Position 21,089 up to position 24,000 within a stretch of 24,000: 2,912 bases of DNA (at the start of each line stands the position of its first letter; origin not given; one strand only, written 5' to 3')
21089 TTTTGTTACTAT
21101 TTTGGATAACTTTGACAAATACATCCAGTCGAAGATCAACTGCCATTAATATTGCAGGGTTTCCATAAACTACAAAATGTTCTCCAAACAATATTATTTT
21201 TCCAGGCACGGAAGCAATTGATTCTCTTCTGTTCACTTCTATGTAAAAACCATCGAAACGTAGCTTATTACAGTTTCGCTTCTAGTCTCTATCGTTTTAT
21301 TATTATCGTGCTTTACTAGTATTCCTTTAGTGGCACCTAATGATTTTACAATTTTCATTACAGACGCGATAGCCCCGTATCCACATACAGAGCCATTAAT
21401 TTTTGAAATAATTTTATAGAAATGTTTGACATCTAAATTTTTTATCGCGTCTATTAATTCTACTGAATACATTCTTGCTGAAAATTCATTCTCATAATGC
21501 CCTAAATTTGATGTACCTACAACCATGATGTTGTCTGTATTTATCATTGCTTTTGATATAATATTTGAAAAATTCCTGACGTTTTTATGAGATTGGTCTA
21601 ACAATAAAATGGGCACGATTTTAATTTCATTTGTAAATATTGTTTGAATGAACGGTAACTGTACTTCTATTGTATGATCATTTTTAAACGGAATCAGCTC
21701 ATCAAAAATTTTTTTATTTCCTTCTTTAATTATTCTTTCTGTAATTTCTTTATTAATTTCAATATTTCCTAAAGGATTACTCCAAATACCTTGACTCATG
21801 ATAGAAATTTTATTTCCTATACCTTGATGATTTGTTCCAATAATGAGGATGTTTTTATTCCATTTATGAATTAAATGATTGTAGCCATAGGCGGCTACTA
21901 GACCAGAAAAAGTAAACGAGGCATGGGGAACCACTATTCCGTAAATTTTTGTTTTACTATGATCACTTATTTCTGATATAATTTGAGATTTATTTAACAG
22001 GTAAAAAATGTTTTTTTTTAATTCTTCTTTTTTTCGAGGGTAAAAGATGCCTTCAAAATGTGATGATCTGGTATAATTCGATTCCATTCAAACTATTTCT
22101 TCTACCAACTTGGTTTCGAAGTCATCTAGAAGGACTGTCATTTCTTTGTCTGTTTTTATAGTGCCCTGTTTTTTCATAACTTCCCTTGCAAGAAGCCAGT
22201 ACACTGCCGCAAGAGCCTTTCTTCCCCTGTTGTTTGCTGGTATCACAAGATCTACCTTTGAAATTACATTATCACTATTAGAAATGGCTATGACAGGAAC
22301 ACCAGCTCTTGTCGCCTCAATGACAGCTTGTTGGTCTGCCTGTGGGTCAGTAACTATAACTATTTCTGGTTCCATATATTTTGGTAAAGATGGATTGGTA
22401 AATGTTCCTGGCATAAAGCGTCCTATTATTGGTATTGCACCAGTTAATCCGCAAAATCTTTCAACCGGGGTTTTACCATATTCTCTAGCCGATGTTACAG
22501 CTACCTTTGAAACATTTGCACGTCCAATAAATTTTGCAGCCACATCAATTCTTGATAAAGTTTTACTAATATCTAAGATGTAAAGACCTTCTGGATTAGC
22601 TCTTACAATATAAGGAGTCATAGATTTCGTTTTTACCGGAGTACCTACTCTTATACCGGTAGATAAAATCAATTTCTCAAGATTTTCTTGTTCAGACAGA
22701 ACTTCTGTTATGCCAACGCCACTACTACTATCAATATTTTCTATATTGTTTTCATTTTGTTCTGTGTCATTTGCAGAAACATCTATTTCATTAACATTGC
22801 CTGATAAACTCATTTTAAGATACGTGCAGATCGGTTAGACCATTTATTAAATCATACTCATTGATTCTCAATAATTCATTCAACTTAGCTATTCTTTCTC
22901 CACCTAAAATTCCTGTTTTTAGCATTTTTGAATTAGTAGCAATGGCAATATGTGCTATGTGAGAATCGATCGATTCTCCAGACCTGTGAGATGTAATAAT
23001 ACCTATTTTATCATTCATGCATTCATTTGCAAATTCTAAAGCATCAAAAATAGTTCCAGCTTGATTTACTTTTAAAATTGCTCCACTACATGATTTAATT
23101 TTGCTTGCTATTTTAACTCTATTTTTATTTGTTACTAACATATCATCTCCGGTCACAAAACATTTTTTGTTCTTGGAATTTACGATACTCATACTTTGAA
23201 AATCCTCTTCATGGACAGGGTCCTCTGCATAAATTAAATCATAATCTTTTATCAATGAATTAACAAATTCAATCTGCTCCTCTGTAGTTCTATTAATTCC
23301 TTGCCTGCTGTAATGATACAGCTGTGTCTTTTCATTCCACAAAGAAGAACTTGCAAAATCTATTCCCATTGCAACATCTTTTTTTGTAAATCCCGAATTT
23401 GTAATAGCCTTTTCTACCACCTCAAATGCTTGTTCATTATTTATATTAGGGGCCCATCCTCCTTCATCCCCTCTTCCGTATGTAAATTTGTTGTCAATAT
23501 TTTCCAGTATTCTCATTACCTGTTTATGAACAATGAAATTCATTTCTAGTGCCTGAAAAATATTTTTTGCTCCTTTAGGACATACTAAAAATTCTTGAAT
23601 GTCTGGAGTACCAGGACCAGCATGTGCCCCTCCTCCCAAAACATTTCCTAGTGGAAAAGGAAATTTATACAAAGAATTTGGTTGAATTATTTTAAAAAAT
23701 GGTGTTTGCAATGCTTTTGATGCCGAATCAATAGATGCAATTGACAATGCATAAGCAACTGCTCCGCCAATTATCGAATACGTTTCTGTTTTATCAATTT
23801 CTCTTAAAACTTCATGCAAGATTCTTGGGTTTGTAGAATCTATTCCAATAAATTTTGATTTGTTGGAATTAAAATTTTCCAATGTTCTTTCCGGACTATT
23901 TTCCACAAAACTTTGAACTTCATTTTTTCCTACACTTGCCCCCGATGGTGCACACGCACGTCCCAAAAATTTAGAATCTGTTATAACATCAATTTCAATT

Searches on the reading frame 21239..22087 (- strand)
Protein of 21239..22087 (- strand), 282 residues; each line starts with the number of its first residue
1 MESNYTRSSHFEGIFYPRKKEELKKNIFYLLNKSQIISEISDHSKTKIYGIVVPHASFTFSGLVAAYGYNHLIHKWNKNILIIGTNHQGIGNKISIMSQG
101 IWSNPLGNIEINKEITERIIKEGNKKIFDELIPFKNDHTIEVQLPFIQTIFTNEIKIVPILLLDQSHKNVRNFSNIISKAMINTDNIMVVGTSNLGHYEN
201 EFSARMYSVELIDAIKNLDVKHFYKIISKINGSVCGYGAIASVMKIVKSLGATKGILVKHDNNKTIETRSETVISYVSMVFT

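Call 10: search_protein_families(library=pfam, proteins=[window:21239-22087:-], max_evalue=0.00001)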
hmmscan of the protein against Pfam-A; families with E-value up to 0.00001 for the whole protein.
window:21239-22087:- (282 aa): 1 family
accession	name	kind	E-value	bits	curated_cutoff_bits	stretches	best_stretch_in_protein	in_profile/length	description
PF01875.22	Memo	-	3.3e-56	190.9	27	1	13-280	6-269/269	Memo-like protein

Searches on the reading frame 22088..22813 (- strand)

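Call 10: search_protein_families(library=pfam, proteins=[window:22088-22813:-], max_evalue=0.00001)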
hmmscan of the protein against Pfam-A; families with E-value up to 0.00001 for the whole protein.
window:22088-22813:- (241 aa): 1 family
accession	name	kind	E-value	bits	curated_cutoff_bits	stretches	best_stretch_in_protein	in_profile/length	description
PF00318.25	Ribosomal_S2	-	1.6e-18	67.2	26.1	1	148-212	149-213/216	Ribosomal protein S2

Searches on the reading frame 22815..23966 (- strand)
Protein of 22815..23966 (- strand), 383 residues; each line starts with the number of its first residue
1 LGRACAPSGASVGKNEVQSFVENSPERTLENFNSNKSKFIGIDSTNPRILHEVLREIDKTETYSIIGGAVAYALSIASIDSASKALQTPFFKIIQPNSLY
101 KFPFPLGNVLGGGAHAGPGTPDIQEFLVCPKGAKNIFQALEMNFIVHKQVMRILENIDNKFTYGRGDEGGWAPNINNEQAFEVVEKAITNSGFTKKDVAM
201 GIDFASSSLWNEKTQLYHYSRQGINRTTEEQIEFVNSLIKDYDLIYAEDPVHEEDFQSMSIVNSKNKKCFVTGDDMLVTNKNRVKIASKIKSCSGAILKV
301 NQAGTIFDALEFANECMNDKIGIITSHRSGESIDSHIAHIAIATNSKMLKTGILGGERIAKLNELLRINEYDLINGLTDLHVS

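Call 10: search_protein_families(library=pfam, proteins=[window:22815-23966:-], max_evalue=0.00001)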
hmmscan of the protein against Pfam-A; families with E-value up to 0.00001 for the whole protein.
window:22815-23966:- (383 aa): 2 families
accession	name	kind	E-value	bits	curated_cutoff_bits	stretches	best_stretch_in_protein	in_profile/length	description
PF00113.28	Enolase_C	-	9.9e-61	206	21.5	1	101-370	3-279/296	Enolase, C-terminal TIM barrel domain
PF03952.21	Enolase_N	-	1.4e-13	51.6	35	1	1-94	29-131/131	Enolase, N-terminal domain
